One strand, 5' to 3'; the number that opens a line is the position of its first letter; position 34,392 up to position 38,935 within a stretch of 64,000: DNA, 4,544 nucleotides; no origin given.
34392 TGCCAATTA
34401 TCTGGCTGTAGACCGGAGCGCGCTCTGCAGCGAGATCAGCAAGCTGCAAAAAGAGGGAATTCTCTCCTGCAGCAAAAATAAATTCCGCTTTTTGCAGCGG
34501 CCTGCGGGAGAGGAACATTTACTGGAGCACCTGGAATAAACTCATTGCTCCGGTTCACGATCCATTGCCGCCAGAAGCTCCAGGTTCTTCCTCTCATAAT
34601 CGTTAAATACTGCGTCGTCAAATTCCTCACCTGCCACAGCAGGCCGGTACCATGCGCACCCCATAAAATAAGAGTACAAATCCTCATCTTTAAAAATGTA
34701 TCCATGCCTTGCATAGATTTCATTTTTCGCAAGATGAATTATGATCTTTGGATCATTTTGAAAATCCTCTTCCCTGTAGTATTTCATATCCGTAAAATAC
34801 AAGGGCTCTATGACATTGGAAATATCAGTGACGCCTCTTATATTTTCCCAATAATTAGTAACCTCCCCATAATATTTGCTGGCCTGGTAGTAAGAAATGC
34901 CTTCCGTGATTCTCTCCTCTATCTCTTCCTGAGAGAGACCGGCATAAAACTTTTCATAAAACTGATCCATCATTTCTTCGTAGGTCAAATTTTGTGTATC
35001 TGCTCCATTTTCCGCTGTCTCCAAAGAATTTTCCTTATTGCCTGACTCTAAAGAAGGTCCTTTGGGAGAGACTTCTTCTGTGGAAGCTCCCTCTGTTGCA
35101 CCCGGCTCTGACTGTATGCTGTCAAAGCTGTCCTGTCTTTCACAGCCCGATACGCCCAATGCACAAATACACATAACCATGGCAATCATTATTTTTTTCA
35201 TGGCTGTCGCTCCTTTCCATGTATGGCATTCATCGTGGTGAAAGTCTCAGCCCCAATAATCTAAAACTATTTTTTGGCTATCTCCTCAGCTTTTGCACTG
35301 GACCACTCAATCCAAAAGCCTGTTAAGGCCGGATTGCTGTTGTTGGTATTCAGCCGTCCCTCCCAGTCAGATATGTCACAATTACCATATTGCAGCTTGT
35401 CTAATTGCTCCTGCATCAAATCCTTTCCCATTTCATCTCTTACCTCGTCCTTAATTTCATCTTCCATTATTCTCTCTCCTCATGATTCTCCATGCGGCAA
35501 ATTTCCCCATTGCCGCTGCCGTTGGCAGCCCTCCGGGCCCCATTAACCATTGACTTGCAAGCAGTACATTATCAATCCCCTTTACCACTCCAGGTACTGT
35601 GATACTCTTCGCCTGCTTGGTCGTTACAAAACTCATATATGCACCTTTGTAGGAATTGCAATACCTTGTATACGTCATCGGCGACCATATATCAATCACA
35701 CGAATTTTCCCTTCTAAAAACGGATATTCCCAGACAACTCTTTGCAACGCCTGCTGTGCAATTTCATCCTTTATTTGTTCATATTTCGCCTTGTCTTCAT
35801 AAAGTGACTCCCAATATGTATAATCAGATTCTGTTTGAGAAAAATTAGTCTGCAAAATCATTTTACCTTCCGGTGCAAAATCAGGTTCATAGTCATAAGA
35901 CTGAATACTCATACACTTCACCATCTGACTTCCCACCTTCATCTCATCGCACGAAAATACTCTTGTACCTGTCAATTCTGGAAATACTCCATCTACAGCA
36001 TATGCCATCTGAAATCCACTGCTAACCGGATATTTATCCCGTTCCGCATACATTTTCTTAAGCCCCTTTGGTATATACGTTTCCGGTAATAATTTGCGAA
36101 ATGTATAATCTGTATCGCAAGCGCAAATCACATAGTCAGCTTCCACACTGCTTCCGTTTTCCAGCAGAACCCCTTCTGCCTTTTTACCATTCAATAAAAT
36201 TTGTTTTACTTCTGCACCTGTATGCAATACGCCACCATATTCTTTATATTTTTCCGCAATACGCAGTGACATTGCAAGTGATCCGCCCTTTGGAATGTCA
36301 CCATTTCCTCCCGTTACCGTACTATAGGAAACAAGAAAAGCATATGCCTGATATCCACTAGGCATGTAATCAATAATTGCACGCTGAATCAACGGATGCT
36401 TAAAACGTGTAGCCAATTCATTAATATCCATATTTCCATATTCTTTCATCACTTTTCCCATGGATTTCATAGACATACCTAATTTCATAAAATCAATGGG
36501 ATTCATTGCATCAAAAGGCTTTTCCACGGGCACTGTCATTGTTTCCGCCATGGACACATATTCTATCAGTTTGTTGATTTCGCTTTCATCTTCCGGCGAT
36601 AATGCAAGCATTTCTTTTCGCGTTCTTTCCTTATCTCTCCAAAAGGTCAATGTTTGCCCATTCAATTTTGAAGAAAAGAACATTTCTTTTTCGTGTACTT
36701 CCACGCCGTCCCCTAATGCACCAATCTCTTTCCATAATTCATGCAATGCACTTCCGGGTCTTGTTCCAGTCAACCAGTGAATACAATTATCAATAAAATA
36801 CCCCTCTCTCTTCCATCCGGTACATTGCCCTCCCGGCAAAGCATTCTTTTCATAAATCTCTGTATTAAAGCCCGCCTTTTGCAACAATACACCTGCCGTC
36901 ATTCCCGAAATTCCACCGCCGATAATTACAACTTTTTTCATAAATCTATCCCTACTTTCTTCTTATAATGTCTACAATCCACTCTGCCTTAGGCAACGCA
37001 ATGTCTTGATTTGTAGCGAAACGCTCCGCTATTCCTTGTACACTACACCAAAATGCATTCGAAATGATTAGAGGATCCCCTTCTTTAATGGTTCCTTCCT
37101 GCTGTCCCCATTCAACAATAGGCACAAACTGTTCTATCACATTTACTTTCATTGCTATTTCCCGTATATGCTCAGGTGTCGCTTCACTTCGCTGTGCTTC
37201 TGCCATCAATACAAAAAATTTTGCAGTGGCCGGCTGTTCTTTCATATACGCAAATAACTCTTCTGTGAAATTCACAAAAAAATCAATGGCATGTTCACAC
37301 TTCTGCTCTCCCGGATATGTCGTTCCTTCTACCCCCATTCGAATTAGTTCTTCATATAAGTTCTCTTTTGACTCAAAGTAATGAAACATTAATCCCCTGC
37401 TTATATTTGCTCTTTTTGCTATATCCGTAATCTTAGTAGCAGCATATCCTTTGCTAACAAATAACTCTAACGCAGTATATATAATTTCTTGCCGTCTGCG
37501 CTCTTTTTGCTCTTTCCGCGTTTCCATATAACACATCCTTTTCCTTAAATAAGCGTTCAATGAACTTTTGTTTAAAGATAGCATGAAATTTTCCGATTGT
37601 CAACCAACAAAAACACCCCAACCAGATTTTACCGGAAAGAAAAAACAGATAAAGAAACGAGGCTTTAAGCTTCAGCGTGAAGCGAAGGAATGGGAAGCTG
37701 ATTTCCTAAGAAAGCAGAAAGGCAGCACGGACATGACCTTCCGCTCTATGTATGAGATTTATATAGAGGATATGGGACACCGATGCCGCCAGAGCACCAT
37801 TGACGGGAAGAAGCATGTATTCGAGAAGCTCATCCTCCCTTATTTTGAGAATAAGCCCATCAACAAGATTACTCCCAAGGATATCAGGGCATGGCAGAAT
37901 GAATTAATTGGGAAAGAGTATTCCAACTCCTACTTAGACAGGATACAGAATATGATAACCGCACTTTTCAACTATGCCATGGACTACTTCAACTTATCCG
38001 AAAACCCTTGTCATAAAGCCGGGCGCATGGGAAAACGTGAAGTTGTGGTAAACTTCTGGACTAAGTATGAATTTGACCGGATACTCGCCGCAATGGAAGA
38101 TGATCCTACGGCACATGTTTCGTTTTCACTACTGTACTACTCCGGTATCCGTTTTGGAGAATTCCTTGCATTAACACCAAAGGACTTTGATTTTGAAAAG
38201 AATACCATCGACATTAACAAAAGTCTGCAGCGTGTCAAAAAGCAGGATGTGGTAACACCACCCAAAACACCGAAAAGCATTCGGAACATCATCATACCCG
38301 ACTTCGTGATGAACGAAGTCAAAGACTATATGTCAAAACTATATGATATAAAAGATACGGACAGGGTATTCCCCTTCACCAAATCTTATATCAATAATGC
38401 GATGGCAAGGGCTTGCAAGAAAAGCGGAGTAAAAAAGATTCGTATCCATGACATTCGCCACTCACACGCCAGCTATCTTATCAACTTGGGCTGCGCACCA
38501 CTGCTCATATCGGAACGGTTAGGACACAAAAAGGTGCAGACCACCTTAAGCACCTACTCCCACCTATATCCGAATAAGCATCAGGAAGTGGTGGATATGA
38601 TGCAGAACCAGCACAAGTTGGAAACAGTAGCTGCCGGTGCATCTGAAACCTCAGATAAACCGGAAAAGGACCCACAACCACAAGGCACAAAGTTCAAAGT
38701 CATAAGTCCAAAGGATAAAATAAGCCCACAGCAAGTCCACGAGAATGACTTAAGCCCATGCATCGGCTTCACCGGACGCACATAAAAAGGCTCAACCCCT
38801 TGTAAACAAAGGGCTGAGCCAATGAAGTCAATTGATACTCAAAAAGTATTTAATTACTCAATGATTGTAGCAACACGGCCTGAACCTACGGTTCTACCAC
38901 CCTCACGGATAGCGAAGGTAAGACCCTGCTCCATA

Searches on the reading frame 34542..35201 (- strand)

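Call 28: search_protein_families(library=pfam, proteins=[window:34542-35201:-], max_evalue=0.00001)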
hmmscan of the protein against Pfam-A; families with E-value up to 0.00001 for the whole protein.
window:34542-35201:- (219 aa): 1 family
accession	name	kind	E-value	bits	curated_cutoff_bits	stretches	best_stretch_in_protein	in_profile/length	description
PF13308.11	YARHG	-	9.4e-19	67.6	27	1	138-213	9-83/85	YARHG domain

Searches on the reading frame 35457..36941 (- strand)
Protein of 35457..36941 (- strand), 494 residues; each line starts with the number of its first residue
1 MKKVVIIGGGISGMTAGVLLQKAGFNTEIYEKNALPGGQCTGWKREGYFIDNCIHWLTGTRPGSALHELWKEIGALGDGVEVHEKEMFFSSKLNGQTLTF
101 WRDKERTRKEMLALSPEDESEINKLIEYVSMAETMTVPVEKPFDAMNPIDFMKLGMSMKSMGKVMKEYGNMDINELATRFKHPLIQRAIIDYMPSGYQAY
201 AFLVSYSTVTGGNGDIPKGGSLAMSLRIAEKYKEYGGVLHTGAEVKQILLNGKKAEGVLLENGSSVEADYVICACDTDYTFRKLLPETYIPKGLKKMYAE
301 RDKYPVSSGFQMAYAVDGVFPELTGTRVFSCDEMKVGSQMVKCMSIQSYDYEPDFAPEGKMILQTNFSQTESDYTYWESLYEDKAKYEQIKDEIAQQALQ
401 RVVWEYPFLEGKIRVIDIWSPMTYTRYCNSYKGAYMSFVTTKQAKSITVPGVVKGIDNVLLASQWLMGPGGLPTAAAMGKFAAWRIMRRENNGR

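Call 28: search_protein_families(library=pfam, proteins=[window:35457-36941:-], max_evalue=0.00001)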
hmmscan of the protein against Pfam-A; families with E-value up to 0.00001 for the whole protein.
window:35457-36941:- (494 aa): 4 families
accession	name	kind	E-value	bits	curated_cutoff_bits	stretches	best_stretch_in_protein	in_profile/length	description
PF01593.30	Amino_oxidase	-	2.6e-23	83.5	19.8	1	11-487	1-443/443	Flavin containing amine oxidoreductase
PF13450.12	NAD_binding_8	-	2.6e-14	53.7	21.9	1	6-72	1-67/68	NAD(P)-binding Rossmann-like domain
PF01266.30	DAO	-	4.3e-09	36.8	27.9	0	3-42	1-40/353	FAD dependent oxidoreductase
PF07992.20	Pyr_redox_2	-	7.1e-07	29.4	26.1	0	2-41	1-41/291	Pyridine nucleotide-disulphide oxidoreductase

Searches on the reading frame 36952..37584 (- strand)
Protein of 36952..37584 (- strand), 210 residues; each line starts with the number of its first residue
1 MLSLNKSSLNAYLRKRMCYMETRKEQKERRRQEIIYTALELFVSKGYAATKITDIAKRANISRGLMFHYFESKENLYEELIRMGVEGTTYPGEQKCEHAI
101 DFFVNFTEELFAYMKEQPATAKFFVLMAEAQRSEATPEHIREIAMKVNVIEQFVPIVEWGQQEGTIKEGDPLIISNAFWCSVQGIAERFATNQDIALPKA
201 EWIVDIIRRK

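Call 28: search_protein_families(library=pfam, proteins=[window:36952-37584:-], max_evalue=0.00001)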
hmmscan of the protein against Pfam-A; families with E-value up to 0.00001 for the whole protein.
window:36952-37584:- (210 aa): 1 family
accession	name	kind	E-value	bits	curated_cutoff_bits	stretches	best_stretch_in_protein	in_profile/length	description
PF00440.29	TetR_N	-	3.4e-16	59.2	24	1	34-80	1-47/47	Bacterial regulatory proteins, tetR family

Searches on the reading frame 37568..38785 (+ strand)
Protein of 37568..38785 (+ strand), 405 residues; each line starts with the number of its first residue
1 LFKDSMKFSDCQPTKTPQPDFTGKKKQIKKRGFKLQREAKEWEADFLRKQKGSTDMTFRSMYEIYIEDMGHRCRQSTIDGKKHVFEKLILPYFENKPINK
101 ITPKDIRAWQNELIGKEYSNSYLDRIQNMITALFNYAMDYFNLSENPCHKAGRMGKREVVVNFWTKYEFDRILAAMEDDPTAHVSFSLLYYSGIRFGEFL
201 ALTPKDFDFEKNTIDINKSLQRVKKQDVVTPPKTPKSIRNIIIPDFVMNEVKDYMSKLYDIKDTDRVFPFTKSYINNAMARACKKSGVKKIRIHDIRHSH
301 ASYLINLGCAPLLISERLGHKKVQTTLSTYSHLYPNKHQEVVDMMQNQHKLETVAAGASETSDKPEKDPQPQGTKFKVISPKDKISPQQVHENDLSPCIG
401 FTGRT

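Call 28: search_protein_families(library=pfam, proteins=[window:37568-38785:+], max_evalue=0.00001)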
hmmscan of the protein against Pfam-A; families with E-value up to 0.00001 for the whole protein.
window:37568-38785:+ (405 aa): 3 families
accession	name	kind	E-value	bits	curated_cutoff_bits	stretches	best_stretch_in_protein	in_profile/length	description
PF00589.27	Phage_integrase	-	1e-20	74.6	27.1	1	165-335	4-170/172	Phage integrase family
PF14659.12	Phage_int_SAM_3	-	1.6e-19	70.3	22.6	1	57-113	1-57/58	Phage integrase, N-terminal SAM-like domain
PF14657.12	Arm-DNA-bind_4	-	2.2e-10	40.4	22.3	1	22-54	14-46/47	Arm DNA-binding domain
